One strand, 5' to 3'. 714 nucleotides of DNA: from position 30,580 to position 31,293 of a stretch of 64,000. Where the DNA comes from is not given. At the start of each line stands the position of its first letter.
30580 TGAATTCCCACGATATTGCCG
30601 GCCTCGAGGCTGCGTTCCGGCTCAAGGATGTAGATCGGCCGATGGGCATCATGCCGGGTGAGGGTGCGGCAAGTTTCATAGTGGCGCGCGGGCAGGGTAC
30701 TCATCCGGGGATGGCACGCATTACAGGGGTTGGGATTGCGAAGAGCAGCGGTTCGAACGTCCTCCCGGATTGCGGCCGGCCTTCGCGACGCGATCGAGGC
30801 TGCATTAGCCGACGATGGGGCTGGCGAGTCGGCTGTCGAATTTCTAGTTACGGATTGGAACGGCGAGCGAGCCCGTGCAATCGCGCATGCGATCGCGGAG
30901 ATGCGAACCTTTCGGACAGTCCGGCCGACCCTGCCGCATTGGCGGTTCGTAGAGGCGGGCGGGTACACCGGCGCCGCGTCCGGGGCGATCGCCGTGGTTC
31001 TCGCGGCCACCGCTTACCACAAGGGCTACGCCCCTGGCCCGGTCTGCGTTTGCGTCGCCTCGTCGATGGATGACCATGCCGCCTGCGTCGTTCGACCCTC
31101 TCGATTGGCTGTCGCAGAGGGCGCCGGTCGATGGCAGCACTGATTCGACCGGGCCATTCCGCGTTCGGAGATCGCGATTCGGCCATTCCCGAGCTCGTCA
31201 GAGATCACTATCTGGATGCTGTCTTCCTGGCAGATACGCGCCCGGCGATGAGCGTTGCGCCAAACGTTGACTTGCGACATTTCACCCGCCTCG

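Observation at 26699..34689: About 8 kb lower-GC accessory island inserted between vgrG and tagH, splitting the T6SS core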

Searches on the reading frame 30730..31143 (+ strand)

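Call 11: search_protein_families(library=ncbifam, proteins=[window:30730-31143:+], max_evalue=1)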
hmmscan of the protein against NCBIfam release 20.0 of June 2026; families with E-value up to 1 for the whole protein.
window:30730-31143:+ (137 aa): 1 family
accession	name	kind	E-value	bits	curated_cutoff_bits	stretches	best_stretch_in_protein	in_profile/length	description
NF004798.0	PRK06147.1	equivalog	1.2e-19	70.8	342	1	15-120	234-337/349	3-oxoacyl-(acyl carrier protein) synthase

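Call 30: search_protein_families(library=pfam, proteins=[window:30772-31143:+], max_evalue=10)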
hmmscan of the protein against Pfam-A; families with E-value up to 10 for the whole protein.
window:30772-31143:+ (123 aa): 0 families
